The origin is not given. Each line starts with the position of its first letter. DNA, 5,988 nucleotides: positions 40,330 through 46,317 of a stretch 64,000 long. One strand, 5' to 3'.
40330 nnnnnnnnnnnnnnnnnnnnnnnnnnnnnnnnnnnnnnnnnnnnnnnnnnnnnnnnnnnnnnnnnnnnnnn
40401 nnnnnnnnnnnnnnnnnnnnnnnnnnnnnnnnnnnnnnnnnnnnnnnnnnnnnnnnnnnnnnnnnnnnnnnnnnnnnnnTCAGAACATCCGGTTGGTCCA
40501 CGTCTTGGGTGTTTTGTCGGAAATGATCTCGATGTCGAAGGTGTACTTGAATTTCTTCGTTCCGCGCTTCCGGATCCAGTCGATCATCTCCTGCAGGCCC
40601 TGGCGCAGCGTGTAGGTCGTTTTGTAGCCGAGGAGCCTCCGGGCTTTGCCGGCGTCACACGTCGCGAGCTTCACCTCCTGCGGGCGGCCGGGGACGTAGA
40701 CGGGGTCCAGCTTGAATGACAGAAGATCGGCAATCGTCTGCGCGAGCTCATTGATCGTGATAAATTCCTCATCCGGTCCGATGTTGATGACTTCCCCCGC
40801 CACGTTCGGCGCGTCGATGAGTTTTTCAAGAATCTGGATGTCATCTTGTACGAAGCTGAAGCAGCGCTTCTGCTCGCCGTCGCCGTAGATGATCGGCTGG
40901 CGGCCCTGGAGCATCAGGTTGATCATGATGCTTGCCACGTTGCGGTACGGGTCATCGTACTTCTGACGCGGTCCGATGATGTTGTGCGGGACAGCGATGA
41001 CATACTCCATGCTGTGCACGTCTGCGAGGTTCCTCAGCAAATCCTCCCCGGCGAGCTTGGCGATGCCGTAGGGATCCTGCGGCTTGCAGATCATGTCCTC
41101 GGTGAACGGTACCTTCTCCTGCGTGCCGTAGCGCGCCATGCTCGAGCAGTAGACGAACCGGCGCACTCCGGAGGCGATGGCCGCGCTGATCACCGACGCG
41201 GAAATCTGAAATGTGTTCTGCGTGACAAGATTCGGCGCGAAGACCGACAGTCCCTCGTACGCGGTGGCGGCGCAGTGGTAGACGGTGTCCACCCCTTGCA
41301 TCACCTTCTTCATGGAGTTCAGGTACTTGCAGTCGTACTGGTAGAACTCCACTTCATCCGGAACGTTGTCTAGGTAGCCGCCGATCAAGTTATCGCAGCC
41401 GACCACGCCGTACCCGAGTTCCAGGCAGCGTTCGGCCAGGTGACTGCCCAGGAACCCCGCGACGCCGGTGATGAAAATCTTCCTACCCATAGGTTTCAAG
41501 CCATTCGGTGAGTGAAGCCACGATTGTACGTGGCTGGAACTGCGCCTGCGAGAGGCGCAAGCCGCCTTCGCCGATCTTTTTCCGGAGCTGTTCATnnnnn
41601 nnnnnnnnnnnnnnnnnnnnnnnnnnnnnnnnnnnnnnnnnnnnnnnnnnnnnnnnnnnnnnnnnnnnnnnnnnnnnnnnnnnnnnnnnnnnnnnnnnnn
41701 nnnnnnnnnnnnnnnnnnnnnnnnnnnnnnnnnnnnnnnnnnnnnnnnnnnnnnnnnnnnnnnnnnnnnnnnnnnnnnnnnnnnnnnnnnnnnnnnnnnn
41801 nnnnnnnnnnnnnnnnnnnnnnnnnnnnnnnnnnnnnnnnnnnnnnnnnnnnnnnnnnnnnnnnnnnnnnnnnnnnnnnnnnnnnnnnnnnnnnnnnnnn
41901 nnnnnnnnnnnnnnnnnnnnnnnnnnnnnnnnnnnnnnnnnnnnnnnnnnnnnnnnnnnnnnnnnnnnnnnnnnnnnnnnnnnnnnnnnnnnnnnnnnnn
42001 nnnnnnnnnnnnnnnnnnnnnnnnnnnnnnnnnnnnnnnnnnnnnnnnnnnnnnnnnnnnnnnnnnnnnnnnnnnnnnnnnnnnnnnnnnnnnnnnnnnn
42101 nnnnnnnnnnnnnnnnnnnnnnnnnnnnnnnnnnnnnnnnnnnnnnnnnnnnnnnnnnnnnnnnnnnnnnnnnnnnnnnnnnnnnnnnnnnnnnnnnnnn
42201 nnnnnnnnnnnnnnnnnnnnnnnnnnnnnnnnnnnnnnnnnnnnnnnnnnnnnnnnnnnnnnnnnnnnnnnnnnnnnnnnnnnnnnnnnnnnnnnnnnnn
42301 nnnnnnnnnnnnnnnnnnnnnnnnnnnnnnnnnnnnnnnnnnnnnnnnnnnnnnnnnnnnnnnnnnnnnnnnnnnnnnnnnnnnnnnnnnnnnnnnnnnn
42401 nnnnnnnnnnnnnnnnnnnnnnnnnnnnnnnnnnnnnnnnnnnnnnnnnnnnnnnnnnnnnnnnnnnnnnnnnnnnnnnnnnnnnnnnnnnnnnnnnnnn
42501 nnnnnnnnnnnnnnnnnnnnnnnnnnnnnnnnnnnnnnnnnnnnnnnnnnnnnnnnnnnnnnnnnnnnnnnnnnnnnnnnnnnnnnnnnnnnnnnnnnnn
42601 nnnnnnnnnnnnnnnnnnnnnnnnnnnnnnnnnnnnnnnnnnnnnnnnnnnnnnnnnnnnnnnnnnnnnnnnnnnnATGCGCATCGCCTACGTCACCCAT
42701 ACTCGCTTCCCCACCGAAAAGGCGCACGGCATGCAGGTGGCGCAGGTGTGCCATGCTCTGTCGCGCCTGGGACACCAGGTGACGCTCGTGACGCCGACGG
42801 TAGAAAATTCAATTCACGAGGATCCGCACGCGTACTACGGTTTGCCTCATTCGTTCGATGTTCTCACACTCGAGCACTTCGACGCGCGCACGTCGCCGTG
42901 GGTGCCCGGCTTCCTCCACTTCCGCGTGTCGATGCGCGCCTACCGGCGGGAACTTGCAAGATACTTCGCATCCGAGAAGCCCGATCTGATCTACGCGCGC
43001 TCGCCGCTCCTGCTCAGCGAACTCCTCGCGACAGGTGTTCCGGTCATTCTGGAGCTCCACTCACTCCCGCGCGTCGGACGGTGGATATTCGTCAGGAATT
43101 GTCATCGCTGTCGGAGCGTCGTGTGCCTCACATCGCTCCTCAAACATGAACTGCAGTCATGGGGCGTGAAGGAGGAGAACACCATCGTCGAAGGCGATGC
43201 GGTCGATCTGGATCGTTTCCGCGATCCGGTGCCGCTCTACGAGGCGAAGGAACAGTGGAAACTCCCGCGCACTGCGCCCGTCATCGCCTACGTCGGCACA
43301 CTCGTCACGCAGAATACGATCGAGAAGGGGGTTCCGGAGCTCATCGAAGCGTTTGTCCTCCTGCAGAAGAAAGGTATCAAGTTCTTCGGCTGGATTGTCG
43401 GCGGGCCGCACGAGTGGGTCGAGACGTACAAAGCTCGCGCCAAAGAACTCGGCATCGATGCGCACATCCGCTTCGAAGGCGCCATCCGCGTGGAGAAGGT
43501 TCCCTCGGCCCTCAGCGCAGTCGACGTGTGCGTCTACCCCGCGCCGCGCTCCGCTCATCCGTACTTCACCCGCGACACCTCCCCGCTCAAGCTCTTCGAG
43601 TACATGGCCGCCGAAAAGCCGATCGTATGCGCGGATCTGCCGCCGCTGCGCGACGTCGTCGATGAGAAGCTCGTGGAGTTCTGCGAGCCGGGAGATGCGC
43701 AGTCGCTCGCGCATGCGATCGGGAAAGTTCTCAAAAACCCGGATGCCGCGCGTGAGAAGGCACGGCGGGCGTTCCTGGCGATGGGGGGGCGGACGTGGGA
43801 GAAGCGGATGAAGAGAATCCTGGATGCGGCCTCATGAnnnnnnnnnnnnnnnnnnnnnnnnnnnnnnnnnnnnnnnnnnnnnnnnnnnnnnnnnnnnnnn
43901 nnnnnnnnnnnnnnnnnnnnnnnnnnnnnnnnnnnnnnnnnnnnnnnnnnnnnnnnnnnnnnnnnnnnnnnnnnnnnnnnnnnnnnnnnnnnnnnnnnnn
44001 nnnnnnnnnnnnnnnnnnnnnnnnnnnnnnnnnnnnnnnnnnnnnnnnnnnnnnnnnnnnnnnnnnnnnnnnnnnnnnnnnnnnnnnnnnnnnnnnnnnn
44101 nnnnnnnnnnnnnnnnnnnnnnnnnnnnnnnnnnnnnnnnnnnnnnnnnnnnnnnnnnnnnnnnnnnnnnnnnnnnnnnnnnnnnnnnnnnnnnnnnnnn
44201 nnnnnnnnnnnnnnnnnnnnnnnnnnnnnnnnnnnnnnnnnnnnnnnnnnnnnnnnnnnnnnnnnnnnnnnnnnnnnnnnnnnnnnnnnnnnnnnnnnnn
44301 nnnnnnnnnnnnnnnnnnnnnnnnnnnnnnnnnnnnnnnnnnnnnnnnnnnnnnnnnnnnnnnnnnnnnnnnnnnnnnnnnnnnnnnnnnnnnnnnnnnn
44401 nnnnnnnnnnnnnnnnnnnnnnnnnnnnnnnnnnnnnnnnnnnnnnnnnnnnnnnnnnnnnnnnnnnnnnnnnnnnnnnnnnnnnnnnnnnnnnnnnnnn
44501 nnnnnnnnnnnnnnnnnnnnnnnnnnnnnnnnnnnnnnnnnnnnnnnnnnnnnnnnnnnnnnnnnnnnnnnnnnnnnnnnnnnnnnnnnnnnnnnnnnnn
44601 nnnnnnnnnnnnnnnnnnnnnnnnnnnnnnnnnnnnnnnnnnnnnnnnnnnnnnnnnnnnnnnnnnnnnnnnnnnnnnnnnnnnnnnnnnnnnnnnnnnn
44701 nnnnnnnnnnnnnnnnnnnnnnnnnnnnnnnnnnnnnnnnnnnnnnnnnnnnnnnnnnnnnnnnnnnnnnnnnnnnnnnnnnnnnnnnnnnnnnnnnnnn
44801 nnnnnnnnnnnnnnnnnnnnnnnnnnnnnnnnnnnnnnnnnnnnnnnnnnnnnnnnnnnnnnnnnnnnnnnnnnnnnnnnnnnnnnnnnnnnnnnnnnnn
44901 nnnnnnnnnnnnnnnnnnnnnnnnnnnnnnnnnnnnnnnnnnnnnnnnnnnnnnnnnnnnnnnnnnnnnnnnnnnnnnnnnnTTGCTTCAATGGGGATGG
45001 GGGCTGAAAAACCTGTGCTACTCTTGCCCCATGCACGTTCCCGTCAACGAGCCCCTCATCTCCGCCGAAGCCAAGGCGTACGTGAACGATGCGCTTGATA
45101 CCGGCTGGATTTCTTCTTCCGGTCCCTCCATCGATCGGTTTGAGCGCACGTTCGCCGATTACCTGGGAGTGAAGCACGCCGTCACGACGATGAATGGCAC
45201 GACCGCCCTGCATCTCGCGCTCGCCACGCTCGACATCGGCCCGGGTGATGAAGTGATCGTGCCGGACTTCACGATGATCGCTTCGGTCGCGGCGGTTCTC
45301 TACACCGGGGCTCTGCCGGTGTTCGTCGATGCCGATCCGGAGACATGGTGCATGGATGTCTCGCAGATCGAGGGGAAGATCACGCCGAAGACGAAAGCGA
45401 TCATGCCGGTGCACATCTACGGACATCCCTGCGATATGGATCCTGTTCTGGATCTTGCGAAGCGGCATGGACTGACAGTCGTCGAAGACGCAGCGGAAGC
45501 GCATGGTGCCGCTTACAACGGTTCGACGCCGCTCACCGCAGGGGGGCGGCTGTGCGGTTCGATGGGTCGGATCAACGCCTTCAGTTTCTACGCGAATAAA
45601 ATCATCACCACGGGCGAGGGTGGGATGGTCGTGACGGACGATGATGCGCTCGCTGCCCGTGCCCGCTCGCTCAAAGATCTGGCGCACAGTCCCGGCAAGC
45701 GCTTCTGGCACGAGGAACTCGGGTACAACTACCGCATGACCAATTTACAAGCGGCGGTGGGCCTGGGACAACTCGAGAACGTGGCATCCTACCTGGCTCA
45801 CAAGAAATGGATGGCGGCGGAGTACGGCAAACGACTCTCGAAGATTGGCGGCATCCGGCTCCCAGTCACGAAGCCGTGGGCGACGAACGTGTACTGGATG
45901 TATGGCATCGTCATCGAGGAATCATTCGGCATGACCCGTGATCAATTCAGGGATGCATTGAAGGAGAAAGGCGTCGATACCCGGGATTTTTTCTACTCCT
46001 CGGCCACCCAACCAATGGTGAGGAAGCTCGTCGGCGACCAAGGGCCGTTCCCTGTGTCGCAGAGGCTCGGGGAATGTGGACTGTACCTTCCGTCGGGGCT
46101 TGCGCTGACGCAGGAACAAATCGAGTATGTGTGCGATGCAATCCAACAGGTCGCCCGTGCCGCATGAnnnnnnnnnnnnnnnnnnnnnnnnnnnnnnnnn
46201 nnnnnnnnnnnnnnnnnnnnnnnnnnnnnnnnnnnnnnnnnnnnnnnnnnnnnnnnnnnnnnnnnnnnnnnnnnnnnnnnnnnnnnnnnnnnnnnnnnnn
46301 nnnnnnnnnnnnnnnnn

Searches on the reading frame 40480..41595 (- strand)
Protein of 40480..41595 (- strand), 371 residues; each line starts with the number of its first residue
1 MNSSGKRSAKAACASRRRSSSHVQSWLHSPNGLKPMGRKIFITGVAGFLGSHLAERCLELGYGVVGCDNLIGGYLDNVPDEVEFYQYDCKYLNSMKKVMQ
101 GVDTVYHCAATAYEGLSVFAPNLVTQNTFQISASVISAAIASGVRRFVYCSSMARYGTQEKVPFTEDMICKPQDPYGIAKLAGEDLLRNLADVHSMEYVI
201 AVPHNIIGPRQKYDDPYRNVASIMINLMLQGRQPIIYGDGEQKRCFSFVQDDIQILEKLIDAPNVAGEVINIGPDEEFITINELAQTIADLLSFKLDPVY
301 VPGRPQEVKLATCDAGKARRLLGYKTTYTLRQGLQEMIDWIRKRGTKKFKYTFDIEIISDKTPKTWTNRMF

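Call 19: search_protein_families(library=pfam, proteins=[window:40480-41595:-], max_evalue=0.001)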
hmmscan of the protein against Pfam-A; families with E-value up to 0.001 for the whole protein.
window:40480-41595:- (371 aa): 8 families
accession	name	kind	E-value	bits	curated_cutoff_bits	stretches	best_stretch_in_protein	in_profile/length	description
PF01370.27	Epimerase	-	2.2e-48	165.2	20.9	1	40-273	1-240/240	NAD dependent epimerase/dehydratase family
PF16363.11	GDP_Man_Dehyd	-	1.6e-41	143.3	27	1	41-337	1-332/332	GDP-mannose 4,6 dehydratase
PF04321.23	RmlD_sub_bind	-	1.1e-09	38.3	27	1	39-190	2-139/287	RmlD substrate binding domain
PF01073.25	3Beta_HSD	-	7.3e-09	35.5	22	1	42-187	2-157/280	3-beta hydroxysteroid dehydrogenase/isomerase family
PF13460.12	NAD_binding_10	-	1e-07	32.5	27.2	1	77-203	34-143/184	NAD(P)H-binding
PF07993.18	NAD_binding_4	-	1.7e-06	27.8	20.1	0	94-241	81-243/258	Male sterility protein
PF02719.21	Polysacc_synt_2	-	0.00016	21.4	20.2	0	89-152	63-128/293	Polysaccharide biosynthesis protein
PF05368.20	NmrA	-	0.00076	19.6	27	0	39-153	4-108/298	NmrA-like family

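Call 63: search_protein_families(library=ncbifam, proteins=[window:40480-41595:-], max_evalue=1e-10)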
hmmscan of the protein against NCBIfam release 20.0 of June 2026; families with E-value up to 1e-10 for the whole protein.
window:40480-41595:- (371 aa): 14 families
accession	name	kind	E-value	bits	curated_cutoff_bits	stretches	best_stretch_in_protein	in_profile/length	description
TIGR04180.1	EDH_00030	hypoth_equivalog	2.3e-39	135.2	475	1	40-328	1-296/297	NAD-dependent 4,6-dehydratase LegB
TIGR01179.1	galE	equivalog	3e-30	105.2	262.3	1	39-344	1-328/332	UDP-glucose 4-epimerase GalE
TIGR01181.1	dTDP_gluc_dehyt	equivalog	4.7e-28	98.2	365.1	1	39-343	1-313/321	dTDP-glucose 4,6-dehydratase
NF011728.1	PRK15181.1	equivalog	2.3e-25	89.3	760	1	38-342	16-338/348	Vi polysaccharide biosynthesis UDP-N-acetylglucosaminuronic acid C-4 epimerase TviC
TIGR03466.1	HpnA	hypoth_equivalog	3.9e-21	75.3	367.65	1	39-216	2-180/327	hopanoid-associated sugar epimerase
NF047922.1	GDPFucSynFcl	equivalog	1.1e-20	74.3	500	1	101-341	53-301/308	GDP-L-fucose synthase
TIGR02197.1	heptose_epim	equivalog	3.5e-20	72.4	274.6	1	40-343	1-315/316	ADP-glyceromanno-heptose 6-epimerase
NF007956.0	PRK10675.1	subfamily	1.9e-16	60.1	394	1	39-194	2-167/338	UDP-glucose 4-epimerase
NF007490.0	PRK10084.1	subfamily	1.6e-15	56.9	649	1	163-341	154-334/361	dTDP-glucose 4,6-dehydratase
NF005998.1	PRK08125.1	equivalog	1.4e-14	53.4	777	1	38-291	316-584/649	bifunctional UDP-4-amino-4-deoxy-L-arabinose formyltransferase/UDP-glucuronic acid oxidase ArnA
NF008872.0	PRK11908.1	equivalog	2.7e-14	53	294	1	38-292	2-271/349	bifunctional UDP-4-keto-pentose/UDP-xylose synthase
NF007582.0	PRK10217.1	equivalog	9.4e-13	48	698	1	38-340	2-330/355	dTDP-glucose 4,6-dehydratase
TIGR01472.1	gmd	equivalog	8.1e-12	45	415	0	40-339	3-336/342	GDP-mannose 4,6-dehydratase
NF008360.0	PRK11150.1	equivalog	3.9e-11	42.7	452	1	40-281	2-246/310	ADP-glyceromanno-heptose 6-epimerase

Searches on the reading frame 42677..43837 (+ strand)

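Call 18: search_protein_families(library=pfam, proteins=[window:42677-43837:+], max_evalue=0.001)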
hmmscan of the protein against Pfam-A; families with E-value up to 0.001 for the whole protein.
window:42677-43837:+ (386 aa): 5 families
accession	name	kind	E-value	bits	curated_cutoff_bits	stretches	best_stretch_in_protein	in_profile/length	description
PF00534.26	Glycos_transf_1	-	5.4e-22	78.6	26.4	1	190-360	5-164/172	Glycosyl transferases group 1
PF13692.12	Glyco_trans_1_4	-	2.1e-20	73.8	27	1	201-354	2-142/142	Glycosyl transferases group 1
PF13439.12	Glyco_transf_4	-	1.3e-15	58.2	28.5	1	20-180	7-170/170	Glycosyltransferase Family 4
PF13579.12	Glyco_trans_4_4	-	3.3e-10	41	29.7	1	19-169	5-152/158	Glycosyl transferase 4-like domain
PF13524.12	Glyco_trans_1_2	-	2e-07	31.5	25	1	242-383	20-144/144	Glycosyl transferase-like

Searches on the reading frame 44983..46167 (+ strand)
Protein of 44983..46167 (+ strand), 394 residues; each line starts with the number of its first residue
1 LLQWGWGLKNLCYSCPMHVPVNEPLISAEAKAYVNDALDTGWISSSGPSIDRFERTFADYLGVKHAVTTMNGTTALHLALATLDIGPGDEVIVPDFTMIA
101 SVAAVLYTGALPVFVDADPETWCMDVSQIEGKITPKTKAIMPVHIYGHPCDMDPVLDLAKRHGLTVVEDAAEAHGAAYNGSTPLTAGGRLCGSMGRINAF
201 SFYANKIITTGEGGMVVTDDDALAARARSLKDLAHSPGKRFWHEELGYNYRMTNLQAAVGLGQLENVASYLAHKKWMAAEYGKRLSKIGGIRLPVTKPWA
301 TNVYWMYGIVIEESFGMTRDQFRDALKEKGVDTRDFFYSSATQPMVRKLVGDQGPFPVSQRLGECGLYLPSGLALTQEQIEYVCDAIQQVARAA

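Call 18: search_protein_families(library=pfam, proteins=[window:44983-46167:+], max_evalue=0.001)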
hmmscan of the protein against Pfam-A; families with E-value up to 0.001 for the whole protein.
window:44983-46167:+ (394 aa): 3 families
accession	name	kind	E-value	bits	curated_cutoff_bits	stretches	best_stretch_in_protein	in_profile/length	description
PF01041.23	DegT_DnrJ_EryC1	-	4.4e-123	411.5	19.8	1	26-388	3-360/360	DegT/DnrJ/EryC1/StrS aminotransferase family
PF01212.27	Beta_elim_lyase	-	1.9e-08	34.4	27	1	48-292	32-272/288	Beta-eliminating lyase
PF00155.27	Aminotran_1_2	-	2.5e-06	27.4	19.7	1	35-141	27-151/361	Aminotransferase class I and II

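Call 63: search_protein_families(library=ncbifam, proteins=[window:44983-46167:+], max_evalue=1e-10)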
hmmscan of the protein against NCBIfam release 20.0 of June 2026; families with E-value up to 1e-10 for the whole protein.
window:44983-46167:+ (394 aa): 7 families
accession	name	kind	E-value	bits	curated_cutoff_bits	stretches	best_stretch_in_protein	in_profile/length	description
TIGR04181.1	NHT_00031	hypoth_equivalog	1.3e-99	333.5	420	1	19-371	1-358/359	LegC family aminotransferase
TIGR03588.1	PseC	equivalog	2.8e-76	256.9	423.5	1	22-390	5-379/380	UDP-4-amino-4,6-dideoxy-N-acetyl-beta-L-altrosamine transaminase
TIGR04427.1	PLP_DesI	equivalog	3e-68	230.7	650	1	33-391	37-383/390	dTDP-4-dehydro-6-deoxyglucose aminotransferase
NF008658.2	PRK11658.1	equivalog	1e-67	228.4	631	1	19-391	5-377/379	UDP-4-amino-4-deoxy-L-arabinose aminotransferase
NF008687.0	PRK11706.1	equivalog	2.6e-63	214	375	1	19-390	2-373/375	dTDP-4-amino-4,6-dideoxygalactose transaminase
NF011936.0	PRK15407.1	equivalog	1.3e-55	188.9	423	2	28-233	47-250/440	lipopolysaccharide biosynthesis protein RfbH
TIGR02379.1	ECA_wecE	subfamily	4.4e-49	167.2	434.85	1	19-337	2-321/376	dTDP-4-amino-4,6-dideoxy-D-glucose transaminase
